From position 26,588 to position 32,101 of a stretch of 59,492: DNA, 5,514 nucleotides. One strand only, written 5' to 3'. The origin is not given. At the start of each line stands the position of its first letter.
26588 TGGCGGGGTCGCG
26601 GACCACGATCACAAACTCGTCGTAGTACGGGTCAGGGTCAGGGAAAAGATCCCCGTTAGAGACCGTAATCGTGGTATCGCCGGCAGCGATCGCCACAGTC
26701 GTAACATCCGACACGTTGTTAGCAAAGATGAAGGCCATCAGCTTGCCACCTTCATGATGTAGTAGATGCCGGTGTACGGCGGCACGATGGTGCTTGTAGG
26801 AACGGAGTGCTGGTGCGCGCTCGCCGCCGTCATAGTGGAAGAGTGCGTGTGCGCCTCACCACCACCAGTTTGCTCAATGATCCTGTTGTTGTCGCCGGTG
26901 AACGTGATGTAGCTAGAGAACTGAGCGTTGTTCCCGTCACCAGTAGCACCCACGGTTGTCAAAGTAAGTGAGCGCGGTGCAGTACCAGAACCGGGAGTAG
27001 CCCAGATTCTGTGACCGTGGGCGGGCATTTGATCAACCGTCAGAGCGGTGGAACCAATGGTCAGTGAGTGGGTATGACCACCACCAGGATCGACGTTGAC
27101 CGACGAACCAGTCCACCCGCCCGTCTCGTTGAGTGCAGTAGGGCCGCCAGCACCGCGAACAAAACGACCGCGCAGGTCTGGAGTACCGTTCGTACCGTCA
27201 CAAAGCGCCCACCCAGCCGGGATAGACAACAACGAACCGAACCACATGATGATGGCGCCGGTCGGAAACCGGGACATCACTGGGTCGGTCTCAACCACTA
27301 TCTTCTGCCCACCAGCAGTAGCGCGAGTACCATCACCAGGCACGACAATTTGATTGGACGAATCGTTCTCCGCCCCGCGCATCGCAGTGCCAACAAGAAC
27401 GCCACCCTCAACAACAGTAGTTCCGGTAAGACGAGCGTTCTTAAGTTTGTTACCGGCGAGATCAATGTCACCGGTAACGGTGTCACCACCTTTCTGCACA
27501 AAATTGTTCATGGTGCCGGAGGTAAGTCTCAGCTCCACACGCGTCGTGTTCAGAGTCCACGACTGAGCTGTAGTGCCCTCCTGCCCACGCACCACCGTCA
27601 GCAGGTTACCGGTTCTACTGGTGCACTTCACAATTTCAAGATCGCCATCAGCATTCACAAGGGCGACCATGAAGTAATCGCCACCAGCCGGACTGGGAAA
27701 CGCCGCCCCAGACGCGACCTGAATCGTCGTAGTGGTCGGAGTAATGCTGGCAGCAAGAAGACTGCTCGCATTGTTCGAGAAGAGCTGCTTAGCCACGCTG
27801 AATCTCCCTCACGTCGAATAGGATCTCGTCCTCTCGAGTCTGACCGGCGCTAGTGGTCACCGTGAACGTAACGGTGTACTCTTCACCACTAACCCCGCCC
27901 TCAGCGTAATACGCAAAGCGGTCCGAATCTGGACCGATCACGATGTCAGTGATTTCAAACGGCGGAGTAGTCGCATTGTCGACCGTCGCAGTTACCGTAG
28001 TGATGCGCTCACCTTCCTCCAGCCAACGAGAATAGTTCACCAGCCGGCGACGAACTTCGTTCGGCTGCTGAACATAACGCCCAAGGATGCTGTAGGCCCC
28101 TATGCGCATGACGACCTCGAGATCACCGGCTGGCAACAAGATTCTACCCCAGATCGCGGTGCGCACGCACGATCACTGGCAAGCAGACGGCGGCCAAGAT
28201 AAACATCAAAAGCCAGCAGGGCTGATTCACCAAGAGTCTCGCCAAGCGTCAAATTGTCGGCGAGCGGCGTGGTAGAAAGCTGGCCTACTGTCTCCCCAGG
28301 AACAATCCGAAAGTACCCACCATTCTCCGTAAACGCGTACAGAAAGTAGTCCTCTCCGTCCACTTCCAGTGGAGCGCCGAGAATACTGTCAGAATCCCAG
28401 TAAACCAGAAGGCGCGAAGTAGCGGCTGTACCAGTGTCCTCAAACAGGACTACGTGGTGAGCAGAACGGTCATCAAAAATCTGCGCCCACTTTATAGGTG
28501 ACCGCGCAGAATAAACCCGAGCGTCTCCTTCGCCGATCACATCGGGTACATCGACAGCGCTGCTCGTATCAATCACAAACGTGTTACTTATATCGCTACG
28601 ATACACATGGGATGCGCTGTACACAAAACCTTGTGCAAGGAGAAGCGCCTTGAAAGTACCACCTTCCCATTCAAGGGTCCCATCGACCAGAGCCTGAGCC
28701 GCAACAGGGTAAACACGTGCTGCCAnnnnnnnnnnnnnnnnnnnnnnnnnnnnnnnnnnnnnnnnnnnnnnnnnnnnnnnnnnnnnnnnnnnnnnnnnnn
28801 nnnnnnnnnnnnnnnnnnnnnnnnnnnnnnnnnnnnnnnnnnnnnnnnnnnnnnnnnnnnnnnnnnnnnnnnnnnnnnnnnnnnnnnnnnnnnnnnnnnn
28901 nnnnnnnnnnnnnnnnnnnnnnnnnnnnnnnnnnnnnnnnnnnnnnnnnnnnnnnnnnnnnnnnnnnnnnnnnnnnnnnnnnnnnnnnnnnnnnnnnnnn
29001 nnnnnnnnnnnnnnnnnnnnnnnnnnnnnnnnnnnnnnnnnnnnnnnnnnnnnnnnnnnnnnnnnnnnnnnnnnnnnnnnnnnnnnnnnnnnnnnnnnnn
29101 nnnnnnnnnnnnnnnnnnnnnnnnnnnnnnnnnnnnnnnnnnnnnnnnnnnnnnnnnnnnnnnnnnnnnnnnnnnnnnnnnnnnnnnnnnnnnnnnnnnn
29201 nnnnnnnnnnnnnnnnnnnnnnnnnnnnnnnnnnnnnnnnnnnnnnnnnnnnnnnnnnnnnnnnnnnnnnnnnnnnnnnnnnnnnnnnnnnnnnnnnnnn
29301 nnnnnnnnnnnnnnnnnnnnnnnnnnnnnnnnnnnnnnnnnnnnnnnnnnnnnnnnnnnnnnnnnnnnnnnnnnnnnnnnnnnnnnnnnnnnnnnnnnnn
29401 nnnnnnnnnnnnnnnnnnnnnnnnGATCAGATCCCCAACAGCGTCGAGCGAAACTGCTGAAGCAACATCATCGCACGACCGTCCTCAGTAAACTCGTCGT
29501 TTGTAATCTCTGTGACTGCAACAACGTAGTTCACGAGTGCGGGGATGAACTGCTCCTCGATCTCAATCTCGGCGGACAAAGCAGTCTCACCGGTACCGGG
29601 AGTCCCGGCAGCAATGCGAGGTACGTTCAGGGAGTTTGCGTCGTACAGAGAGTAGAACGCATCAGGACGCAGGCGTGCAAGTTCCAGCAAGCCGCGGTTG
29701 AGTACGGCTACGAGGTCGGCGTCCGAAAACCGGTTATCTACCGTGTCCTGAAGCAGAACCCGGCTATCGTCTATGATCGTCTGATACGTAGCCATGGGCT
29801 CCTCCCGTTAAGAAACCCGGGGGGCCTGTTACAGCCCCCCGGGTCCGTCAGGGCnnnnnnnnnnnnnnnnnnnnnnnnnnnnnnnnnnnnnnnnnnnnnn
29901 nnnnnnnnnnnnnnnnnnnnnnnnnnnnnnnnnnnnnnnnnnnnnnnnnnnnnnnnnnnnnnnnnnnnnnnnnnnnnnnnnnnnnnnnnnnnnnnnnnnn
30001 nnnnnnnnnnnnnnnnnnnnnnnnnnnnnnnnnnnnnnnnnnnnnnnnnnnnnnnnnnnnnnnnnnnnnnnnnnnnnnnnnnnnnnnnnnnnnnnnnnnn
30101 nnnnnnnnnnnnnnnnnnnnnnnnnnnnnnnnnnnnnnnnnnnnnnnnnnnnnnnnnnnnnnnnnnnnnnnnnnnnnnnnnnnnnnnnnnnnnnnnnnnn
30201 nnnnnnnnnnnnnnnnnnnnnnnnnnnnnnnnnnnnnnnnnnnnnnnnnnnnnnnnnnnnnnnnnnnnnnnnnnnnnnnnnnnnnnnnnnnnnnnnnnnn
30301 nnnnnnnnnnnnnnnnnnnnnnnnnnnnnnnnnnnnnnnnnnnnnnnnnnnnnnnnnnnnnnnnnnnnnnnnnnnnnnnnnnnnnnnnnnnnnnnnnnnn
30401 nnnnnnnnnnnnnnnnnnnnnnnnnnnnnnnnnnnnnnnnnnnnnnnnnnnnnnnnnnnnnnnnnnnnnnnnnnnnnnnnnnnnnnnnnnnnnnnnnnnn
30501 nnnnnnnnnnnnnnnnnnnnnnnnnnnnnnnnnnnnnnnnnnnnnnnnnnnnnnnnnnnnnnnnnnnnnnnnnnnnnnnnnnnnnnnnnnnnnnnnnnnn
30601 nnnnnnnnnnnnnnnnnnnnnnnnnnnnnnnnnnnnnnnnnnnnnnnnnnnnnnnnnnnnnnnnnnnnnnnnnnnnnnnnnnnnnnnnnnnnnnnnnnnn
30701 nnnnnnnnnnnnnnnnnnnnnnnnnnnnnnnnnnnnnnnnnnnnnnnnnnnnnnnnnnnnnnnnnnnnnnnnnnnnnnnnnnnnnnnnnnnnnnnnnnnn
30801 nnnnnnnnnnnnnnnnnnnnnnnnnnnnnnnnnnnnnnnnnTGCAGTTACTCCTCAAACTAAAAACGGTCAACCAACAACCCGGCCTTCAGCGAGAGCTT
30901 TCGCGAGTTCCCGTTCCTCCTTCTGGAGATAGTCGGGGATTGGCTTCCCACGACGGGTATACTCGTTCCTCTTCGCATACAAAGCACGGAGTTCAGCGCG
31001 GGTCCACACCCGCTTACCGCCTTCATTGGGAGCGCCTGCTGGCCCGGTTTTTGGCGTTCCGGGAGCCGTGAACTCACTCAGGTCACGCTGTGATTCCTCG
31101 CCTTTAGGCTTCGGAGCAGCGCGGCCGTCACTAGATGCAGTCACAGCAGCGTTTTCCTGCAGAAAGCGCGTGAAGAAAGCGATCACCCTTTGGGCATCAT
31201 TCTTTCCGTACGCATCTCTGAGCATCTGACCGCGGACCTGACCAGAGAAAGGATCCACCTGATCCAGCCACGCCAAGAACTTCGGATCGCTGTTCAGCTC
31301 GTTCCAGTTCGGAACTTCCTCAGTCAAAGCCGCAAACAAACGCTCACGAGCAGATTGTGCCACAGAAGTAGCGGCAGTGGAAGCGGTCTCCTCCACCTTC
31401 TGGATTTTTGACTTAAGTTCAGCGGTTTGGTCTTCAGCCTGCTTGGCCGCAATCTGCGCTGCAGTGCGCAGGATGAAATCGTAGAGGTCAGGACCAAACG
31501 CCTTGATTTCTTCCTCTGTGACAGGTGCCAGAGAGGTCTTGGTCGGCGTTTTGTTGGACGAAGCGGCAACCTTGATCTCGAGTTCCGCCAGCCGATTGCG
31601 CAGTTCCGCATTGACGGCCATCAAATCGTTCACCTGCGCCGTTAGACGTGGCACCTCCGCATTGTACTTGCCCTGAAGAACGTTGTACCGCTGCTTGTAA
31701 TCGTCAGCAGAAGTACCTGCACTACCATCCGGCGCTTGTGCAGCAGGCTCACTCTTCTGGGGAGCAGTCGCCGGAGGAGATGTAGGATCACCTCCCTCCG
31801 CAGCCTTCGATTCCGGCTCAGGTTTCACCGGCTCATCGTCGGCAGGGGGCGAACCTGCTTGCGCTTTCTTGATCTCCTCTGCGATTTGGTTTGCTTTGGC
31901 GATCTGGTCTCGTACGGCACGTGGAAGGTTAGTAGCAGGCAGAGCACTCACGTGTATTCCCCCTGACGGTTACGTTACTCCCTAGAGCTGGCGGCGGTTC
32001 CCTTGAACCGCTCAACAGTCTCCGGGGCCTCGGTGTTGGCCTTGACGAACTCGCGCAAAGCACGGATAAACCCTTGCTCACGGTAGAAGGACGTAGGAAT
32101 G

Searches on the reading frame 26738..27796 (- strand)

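Call 8: search_protein_families(library=phrogs, proteins=[window:26738-27796:-], max_evalue=0.001)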
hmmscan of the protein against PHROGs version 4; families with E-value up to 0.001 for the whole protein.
window:26738-27796:- (352 aa): 11 families
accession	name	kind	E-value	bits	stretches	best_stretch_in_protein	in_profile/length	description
phrog_8469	-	tail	1e-39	137.6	1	6-334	5-285/303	tail fiber protein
phrog_6427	-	unknown function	2.3e-25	90.1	1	1-110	1-115/675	-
phrog_5795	-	tail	2.2e-24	86.8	1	160-350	378-542/968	tail protein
phrog_30299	-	tail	3.4e-18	66.8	1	6-111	5-111/425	tail fiber protein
phrog_1800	-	tail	2.4e-17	64.1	1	160-350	373-545/545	tail collar fiber protein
phrog_25788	-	tail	4e-13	49.8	1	6-162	269-426/603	tail fiber protein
phrog_19311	-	unknown function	4.8e-12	45.7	1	6-102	5-102/1023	-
phrog_910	-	tail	2.9e-09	37.7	1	88-314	287-477/497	tail collar fiber protein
phrog_25419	-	unknown function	5.8e-09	36.3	1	6-109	5-124/282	-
phrog_8763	-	tail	4.3e-06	26.1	1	119-351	528-749/1024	tail protein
phrog_4591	-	tail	0.0009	19.8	1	180-203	16-39/429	short tail fiber protein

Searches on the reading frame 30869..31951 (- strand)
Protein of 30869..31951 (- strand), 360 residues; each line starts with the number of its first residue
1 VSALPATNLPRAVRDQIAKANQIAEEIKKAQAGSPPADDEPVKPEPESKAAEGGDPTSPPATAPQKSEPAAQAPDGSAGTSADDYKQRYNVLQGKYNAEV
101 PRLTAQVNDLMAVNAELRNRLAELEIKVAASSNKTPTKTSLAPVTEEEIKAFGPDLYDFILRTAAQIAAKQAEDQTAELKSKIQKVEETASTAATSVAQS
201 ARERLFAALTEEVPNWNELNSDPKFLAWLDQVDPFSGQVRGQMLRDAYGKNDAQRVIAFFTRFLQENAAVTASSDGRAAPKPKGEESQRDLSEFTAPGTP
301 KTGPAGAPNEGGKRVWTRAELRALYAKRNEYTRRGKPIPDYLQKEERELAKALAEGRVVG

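Call 8: search_protein_families(library=phrogs, proteins=[window:30869-31951:-], max_evalue=0.001)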
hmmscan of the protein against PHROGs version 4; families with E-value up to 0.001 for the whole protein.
window:30869-31951:- (360 aa): 1 family
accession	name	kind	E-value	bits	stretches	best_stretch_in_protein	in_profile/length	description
phrog_13678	-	unknown function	2.5e-44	153.1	1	6-359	3-299/300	-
